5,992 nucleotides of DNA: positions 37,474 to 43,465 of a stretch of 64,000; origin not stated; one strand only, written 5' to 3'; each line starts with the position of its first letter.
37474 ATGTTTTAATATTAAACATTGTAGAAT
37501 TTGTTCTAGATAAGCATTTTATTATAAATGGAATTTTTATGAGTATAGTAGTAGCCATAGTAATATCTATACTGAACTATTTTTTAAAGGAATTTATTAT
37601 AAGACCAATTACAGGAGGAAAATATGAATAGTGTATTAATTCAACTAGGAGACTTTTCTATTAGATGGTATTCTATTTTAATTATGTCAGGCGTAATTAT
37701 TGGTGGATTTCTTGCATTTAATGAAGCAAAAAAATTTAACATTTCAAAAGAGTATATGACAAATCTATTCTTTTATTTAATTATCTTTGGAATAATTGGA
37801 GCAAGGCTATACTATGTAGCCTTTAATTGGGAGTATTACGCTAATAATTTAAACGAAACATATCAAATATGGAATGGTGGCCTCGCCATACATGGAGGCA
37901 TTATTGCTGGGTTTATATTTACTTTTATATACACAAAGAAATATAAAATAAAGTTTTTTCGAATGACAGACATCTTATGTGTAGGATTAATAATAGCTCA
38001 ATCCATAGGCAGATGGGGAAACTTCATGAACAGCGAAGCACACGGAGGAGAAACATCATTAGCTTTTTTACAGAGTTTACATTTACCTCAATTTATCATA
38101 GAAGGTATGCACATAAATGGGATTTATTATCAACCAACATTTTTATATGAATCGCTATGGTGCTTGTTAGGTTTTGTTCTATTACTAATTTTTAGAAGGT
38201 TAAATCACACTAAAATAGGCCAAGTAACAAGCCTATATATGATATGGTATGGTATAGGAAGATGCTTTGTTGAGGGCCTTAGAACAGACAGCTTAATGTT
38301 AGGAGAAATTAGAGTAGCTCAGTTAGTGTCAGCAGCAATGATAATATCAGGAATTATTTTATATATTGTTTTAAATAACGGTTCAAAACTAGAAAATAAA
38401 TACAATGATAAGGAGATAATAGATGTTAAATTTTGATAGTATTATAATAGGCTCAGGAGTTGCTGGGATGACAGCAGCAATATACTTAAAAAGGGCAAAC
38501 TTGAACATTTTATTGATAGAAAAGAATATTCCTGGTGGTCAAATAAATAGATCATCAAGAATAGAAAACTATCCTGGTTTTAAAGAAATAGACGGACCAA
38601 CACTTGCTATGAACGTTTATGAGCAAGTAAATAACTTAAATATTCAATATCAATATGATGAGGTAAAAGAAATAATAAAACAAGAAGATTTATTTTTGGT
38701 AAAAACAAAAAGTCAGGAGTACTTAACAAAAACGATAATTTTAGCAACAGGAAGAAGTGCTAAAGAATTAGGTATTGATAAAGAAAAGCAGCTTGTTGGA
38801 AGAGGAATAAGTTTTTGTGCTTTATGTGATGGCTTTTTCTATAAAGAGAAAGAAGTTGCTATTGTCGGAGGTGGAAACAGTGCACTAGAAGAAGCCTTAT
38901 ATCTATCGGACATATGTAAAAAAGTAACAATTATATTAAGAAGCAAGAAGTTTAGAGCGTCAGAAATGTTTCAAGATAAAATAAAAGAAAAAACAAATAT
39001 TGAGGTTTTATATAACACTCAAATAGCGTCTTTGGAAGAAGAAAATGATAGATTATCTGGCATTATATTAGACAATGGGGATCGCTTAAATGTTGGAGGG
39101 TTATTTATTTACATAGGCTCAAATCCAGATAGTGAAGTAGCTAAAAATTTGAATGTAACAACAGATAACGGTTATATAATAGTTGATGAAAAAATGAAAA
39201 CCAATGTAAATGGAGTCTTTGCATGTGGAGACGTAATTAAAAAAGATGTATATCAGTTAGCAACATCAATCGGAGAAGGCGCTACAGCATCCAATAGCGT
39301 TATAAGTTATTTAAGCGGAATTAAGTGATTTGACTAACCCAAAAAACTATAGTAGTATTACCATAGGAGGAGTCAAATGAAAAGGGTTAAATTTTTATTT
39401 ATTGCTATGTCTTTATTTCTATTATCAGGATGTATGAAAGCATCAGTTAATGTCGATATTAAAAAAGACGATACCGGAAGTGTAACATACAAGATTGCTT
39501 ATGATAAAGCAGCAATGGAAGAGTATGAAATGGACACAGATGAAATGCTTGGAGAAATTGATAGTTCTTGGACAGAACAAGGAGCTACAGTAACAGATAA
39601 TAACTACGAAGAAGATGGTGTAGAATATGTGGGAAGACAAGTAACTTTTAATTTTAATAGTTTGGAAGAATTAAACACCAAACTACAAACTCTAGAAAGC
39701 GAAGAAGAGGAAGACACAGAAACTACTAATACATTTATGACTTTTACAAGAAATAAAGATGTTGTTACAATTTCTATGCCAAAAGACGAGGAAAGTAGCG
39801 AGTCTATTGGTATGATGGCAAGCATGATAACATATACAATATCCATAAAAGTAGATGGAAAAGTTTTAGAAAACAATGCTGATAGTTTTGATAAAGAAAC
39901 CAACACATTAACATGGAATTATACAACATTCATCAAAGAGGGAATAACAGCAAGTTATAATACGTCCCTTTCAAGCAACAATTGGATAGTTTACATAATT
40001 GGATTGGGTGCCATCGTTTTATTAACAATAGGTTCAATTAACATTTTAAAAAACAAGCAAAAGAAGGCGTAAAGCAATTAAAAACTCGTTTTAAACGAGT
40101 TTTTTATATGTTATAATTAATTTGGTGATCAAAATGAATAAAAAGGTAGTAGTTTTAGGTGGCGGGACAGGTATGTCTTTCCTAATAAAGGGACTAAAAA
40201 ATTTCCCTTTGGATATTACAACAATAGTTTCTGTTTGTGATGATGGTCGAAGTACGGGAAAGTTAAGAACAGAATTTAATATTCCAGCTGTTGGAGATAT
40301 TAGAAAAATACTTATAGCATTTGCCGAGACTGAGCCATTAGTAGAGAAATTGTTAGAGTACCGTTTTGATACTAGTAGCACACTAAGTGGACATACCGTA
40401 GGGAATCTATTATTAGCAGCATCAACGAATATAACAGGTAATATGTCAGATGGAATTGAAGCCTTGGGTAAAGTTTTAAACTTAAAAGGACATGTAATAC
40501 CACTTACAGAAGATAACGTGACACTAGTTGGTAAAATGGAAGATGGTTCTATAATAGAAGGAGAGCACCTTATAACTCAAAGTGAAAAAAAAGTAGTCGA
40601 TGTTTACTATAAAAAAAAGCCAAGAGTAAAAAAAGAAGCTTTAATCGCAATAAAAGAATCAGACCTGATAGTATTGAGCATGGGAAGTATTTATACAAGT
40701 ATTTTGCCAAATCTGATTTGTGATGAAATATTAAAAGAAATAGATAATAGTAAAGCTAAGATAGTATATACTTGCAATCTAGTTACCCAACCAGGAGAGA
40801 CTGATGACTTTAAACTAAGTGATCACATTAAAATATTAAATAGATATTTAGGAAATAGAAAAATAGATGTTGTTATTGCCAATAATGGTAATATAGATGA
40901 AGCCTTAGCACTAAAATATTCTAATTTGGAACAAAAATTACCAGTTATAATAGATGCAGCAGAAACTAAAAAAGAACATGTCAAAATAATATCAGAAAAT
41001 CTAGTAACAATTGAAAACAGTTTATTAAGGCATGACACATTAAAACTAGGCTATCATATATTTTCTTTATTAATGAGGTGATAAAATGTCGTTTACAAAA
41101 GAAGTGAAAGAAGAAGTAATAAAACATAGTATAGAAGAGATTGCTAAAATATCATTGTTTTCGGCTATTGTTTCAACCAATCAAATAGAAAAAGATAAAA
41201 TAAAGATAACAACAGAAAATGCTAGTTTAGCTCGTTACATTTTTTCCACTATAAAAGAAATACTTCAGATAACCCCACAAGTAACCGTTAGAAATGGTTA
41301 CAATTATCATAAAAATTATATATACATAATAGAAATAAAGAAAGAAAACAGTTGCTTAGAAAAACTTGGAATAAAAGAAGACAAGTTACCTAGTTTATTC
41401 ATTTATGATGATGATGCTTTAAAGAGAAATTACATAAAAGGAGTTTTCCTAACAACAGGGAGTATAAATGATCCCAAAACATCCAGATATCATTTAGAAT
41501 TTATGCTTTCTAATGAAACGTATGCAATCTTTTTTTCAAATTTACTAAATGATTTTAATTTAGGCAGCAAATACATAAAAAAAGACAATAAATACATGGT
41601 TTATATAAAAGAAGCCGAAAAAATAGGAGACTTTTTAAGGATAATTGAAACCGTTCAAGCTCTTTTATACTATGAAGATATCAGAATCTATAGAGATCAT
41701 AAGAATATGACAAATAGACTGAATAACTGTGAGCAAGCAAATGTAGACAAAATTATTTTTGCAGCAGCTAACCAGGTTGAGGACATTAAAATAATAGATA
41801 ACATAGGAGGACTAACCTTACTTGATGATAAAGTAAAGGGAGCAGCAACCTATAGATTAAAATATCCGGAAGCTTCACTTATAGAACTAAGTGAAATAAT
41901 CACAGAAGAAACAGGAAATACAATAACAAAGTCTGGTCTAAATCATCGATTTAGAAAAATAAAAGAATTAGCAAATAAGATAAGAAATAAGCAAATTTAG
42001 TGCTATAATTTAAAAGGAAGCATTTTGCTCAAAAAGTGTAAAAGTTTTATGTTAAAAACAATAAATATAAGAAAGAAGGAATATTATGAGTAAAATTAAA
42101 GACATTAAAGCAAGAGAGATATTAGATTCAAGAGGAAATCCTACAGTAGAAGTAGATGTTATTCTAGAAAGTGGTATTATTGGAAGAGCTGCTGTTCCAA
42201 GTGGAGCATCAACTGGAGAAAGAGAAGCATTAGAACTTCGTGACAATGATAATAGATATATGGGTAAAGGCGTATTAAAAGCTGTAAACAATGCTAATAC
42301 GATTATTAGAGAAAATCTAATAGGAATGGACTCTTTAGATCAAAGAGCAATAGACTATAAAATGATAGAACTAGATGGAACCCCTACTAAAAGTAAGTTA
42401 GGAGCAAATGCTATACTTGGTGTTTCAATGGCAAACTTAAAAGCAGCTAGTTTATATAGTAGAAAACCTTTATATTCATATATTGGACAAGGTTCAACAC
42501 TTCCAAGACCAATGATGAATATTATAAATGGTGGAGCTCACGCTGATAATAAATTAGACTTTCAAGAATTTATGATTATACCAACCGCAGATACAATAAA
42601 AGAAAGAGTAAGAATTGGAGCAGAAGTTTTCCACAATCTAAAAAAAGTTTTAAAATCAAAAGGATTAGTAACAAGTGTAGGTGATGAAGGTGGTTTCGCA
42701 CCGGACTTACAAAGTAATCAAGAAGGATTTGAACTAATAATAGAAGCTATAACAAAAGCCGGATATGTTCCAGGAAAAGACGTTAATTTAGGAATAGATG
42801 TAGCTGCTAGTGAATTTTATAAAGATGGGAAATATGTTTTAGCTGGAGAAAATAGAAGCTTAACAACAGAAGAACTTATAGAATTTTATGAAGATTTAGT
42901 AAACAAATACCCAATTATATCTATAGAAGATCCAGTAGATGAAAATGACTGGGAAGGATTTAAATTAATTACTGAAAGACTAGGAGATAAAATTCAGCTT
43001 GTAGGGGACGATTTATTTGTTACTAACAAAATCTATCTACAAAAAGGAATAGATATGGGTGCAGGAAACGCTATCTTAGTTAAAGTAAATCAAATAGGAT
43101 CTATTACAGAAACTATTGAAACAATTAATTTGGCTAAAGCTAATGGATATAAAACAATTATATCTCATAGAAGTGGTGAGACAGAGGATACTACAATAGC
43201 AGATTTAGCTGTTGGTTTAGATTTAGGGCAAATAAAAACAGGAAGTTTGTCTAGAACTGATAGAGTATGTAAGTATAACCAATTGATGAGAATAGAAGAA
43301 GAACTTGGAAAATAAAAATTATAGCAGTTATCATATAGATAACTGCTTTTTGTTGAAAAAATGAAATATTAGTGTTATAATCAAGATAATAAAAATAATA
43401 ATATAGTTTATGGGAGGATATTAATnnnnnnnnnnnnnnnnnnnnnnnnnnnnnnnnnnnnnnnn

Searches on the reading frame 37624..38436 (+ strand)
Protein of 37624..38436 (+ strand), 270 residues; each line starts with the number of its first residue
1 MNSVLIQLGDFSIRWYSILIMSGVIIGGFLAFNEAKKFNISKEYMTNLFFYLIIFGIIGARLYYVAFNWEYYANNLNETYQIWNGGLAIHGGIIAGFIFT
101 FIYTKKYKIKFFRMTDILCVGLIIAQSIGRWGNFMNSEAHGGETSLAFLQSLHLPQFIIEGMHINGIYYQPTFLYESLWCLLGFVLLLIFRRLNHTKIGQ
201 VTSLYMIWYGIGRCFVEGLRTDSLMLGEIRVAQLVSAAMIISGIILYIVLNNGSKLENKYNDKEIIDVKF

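Call 63: search_protein_families(library=pfam, proteins=[window:37624-38436:+], max_evalue=0.00001)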
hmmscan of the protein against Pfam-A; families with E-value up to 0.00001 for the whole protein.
window:37624-38436:+ (270 aa): 1 family
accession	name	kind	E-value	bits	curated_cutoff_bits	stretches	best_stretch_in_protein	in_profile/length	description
PF01790.23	LGT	-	1.1e-74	251.2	24.9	1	4-248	2-239/240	Prolipoprotein diacylglyceryl transferase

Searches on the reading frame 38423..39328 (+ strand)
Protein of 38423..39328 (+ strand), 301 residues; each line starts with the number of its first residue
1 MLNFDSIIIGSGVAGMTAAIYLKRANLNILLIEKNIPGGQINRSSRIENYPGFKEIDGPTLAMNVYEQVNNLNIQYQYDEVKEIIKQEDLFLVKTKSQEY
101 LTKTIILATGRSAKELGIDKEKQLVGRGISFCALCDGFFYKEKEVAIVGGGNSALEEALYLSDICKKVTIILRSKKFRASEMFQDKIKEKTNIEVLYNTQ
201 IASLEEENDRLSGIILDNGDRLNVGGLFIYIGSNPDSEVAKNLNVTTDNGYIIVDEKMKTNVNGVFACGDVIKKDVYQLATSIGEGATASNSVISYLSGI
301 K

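Call 99: search_protein_families(library=pfam, proteins=[window:38423-39328:+], max_evalue=0.00001)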
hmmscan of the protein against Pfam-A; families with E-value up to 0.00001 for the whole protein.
window:38423-39328:+ (301 aa): 10 families
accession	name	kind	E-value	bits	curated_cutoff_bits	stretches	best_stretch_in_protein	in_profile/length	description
PF07992.20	Pyr_redox_2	-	6.5e-57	193.6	26.1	1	5-281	2-286/291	Pyridine nucleotide-disulphide oxidoreductase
PF13738.12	Pyr_redox_3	-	1.5e-26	93.8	30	1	68-269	92-305/305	Pyridine nucleotide-disulphide oxidoreductase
PF00070.33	Pyr_redox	-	1.8e-18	67.3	22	1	145-217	2-80/82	Pyridine nucleotide-disulphide oxidoreductase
PF03486.20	HI0933_like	-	5.3e-10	39.6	50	0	5-35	2-32/244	HI0933-like protein Rossmann domain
PF00890.30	FAD_binding_2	-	7.5e-10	39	20.4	1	5-44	1-41/414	FAD binding domain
PF01266.30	DAO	-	8.8e-10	39.1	27.9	1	6-46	2-44/353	FAD dependent oxidoreductase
PF01134.28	GIDA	-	2.2e-09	37.3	22.1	0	6-36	2-32/391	Glucose inhibited division protein A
PF13450.12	NAD_binding_8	-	2e-08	34.8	21.9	1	8-52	1-42/68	NAD(P)-binding Rossmann-like domain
PF01946.23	Thi4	-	6.4e-08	32.6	26.2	0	4-39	18-55/235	Thi4 family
PF12831.13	FAD_oxidored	-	1.8e-07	31.3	27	0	6-40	2-37/416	FAD dependent oxidoreductase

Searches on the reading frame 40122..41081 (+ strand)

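Call 99: search_protein_families(library=pfam, proteins=[window:40122-41081:+], max_evalue=0.00001)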
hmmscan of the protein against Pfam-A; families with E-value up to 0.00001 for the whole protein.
window:40122-41081:+ (319 aa): 1 family
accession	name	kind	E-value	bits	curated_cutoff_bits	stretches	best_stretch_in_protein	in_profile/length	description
PF01933.23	CofD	-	2.8e-93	312.7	30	1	9-295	1-290/290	2-phospho-L-lactate transferase CofD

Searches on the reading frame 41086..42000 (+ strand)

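Call 5: search_protein_families(library=pfam, proteins=[window:41086-42000:+], max_evalue=0.01)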
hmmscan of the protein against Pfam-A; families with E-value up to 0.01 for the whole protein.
window:41086-42000:+ (304 aa): 4 families
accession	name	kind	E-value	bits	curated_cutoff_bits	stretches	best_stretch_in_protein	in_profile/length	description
PF14527.11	LAGLIDADG_WhiA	-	6.9e-27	93.8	23.2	1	114-205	2-92/93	WhiA LAGLIDADG-like domain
PF02650.20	HTH_WhiA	-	1.2e-26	93.4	27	1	210-296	2-84/84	WhiA C-terminal HTH domain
PF10298.14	WhiA_N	-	5.4e-11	42.9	23.4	1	37-96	25-85/86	WhiA N-terminal LAGLIDADG-like domain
PF13848.12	Thioredoxin_6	-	0.0076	16.6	27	0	78-127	129-178/184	Thioredoxin-like domain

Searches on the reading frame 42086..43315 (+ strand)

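Call 5: search_protein_families(library=pfam, proteins=[window:42086-43315:+], max_evalue=0.01)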
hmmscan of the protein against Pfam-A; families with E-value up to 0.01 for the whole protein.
window:42086-43315:+ (409 aa): 4 families
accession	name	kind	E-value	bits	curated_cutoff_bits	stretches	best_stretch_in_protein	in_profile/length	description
PF00113.28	Enolase_C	-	3.5e-126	420.9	21.5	1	138-408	3-282/296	Enolase, C-terminal TIM barrel domain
PF03952.21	Enolase_N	-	7.1e-58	194.9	35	1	4-133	1-131/131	Enolase, N-terminal domain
PF13378.12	MR_MLE_C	-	1.1e-06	29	29.4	1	251-361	47-154/219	Enolase C-terminal domain-like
PF07476.17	MAAL_C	-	8.8e-05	22.2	27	1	278-378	108-214/249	Methylaspartate ammonia-lyase C-terminus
